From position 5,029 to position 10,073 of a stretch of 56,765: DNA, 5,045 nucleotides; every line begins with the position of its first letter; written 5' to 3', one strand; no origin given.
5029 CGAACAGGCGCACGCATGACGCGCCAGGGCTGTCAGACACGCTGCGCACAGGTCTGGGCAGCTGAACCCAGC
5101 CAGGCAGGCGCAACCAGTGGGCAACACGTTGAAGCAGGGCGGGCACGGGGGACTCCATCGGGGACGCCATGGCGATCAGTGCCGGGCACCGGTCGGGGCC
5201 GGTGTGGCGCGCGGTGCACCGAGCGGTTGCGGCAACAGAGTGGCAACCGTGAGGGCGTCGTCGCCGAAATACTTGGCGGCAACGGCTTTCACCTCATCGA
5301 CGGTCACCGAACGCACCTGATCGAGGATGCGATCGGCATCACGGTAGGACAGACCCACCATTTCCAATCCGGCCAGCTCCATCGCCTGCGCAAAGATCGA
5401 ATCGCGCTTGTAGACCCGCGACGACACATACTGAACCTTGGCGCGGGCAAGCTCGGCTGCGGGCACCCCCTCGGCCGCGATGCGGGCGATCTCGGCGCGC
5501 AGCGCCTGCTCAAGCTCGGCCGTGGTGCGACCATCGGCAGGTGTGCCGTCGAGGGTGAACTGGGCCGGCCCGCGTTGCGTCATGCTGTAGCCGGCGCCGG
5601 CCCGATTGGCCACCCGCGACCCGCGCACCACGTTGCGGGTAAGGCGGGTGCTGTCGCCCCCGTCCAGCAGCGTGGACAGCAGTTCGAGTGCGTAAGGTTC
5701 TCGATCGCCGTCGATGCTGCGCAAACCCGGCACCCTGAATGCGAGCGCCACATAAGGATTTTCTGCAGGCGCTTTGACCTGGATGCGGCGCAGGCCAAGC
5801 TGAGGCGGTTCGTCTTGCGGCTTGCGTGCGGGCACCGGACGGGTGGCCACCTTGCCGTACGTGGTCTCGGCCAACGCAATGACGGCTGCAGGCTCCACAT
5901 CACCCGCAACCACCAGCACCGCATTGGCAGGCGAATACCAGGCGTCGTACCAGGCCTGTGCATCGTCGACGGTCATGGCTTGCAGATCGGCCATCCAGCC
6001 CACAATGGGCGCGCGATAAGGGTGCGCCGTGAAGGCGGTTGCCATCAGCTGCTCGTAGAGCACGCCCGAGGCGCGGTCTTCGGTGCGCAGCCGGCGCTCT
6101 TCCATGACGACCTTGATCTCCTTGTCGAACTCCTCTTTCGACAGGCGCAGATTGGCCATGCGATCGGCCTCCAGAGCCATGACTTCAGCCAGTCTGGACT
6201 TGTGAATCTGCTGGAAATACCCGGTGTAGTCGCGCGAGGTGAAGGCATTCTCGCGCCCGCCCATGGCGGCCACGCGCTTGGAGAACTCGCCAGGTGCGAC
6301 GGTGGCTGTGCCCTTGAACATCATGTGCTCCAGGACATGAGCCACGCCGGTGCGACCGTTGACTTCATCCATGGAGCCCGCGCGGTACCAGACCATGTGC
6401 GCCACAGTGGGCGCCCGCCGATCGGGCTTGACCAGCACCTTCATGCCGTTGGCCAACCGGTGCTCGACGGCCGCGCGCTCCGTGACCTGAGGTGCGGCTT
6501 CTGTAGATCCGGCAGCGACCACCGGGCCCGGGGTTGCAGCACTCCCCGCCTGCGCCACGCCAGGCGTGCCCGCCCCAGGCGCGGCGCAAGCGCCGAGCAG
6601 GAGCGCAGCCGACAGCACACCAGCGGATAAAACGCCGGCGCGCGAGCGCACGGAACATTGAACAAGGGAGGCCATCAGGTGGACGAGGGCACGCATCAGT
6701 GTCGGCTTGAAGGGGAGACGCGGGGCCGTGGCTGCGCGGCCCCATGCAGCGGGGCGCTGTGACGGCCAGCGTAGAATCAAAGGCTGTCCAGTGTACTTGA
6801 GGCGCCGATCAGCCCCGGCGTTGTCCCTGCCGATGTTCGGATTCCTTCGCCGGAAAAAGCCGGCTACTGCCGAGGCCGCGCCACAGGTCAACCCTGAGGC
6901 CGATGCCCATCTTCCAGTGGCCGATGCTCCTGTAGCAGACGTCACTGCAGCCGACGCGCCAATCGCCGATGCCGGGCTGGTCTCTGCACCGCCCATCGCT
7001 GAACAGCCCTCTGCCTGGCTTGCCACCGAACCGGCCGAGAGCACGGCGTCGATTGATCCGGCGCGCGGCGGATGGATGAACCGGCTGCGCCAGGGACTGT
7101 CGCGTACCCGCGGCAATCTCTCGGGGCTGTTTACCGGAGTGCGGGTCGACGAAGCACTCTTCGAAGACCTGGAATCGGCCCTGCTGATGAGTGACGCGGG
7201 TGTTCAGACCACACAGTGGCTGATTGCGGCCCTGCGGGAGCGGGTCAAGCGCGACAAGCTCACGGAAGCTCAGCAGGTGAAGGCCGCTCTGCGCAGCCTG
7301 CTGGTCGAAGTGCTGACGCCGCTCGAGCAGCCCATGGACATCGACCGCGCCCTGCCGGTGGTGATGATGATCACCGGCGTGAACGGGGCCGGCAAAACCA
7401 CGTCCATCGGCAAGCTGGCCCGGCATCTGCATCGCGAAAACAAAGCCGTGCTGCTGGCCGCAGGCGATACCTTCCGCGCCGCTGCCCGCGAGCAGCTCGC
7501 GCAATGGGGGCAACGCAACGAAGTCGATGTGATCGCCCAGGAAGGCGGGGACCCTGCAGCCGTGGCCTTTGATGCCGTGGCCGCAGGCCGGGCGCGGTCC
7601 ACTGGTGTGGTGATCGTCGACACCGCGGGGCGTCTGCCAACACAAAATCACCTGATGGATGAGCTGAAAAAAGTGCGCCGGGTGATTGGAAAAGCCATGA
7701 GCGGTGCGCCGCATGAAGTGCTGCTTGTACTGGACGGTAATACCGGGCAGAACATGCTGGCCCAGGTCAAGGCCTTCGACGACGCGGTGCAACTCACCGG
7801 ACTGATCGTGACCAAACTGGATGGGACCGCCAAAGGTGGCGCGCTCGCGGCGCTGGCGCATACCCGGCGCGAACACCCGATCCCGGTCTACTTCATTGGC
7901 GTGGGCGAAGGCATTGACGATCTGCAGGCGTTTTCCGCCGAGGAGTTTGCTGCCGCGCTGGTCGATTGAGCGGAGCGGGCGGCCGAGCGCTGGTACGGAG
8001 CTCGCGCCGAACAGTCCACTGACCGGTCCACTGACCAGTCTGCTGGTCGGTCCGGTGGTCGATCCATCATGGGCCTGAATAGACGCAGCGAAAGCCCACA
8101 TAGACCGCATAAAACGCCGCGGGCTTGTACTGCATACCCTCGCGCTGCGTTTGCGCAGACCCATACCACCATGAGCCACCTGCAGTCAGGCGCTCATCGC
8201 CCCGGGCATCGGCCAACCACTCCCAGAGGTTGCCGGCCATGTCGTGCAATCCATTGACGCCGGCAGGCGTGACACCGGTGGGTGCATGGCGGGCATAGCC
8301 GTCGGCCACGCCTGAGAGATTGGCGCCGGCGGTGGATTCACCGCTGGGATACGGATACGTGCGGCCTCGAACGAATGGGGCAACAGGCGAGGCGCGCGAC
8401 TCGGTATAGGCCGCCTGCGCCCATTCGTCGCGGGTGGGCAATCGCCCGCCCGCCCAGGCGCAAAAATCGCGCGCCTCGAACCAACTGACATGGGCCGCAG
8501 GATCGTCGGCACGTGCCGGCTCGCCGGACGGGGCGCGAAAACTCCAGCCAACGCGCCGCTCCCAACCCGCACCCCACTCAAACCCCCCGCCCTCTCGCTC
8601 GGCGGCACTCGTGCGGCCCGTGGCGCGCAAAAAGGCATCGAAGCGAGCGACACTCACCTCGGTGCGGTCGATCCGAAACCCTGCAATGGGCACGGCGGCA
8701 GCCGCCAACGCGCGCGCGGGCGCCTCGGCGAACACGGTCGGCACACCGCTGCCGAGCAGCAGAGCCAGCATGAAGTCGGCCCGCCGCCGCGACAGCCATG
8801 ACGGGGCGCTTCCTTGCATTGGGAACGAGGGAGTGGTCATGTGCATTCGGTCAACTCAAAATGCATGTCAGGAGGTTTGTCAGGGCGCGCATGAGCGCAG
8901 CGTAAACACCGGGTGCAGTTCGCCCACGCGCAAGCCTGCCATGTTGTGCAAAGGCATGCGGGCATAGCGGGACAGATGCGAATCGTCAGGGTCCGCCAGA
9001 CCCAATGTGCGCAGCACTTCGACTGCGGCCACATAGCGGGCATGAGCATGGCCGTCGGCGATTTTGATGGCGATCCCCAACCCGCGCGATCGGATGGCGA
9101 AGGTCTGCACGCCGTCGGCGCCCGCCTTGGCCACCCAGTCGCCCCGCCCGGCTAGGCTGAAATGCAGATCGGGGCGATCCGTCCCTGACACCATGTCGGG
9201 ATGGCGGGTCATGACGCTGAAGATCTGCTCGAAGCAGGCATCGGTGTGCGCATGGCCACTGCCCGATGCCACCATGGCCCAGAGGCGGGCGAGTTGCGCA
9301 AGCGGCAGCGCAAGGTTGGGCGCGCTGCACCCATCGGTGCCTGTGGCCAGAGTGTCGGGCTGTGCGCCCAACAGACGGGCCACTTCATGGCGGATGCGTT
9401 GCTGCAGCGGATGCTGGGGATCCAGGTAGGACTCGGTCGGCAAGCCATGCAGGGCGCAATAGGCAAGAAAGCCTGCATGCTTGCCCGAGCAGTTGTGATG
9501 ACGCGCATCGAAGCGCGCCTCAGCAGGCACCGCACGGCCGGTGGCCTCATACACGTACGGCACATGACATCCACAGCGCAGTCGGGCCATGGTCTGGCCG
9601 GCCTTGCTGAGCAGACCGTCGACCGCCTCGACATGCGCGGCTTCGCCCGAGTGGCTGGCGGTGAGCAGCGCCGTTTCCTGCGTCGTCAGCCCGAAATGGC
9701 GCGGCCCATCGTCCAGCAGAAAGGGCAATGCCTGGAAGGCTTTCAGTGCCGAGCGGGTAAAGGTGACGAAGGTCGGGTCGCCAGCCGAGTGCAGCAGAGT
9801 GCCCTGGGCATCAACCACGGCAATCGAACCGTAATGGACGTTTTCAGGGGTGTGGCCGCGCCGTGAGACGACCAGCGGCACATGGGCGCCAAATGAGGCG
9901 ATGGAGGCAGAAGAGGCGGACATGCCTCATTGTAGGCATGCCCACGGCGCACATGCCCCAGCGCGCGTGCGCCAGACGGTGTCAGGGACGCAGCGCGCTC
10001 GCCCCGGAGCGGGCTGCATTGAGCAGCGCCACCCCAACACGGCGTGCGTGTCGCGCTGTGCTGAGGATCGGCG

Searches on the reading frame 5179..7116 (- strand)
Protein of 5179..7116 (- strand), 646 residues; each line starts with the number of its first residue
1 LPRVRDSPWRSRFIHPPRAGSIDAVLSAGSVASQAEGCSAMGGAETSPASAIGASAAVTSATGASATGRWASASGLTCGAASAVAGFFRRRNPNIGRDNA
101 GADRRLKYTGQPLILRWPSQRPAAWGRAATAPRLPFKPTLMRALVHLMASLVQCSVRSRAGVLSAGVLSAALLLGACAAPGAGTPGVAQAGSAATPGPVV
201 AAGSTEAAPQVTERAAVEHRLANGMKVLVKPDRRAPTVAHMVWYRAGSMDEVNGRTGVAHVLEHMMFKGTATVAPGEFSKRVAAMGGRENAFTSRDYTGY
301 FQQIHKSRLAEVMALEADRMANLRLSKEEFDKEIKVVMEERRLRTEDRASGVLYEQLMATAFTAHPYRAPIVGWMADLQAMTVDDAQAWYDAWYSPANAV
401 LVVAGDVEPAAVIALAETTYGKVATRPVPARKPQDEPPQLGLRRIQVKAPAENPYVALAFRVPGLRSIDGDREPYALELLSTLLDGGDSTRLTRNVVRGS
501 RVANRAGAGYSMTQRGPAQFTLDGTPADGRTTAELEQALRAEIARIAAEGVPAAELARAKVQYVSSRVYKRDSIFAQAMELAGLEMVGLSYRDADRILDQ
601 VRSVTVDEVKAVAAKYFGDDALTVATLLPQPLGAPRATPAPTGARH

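Call 48: search_protein_families(library=pfam, proteins=[window:5179-7116:-], max_evalue=0.0001)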
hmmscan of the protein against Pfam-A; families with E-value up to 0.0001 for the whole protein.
window:5179-7116:- (646 aa): 2 families
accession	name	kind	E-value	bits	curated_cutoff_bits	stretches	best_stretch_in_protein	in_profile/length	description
PF05193.26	Peptidase_M16_C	-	1.2e-31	110.5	23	1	381-561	2-179/181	Peptidase M16 inactive domain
PF00675.25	Peptidase_M16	-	3.8e-26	92.2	22.3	1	227-372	2-146/149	Insulinase (Peptidase family M16)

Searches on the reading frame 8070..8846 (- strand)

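Call 52: search_protein_families(library=ncbifam, proteins=[window:8070-8846:-], max_evalue=0.0001)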
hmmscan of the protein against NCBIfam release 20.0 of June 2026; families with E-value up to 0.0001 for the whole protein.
window:8070-8846:- (259 aa): 5 families
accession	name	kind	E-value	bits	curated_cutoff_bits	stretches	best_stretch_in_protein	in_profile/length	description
NF041186.1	SenA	equivalog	6.9e-18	65.2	420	1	48-213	195-320/382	selenoneine synthase SenA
TIGR03440.2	egtB_TIGR03440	equivalog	6.9e-16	58.4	360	1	51-211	200-348/413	ergothioneine biosynthesis protein EgtB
NF051459.1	pyoverdine_PvdO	equivalog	1e-11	44.5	500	1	56-229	70-235/280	dihydropyoverdine dehydrogenase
TIGR03525.2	GldK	equivalog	3.9e-06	26.4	350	0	135-214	257-337/408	T9SS ring complex lipoprotein PorK/GldK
TIGR04344.1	ovoA_Nterm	equivalog_domain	3.4e-05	22.9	400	1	115-213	295-382/444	5-histidylcysteine sulfoxide synthase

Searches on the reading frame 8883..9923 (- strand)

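Call 48: search_protein_families(library=pfam, proteins=[window:8883-9923:-], max_evalue=0.0001)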
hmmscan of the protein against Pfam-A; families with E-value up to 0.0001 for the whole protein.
window:8883-9923:- (347 aa): 1 family
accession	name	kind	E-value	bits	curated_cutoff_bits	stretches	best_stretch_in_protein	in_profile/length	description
PF06089.17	Asparaginase_II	-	1.6e-104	349.8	25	1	19-337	2-321/322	L-asparaginase II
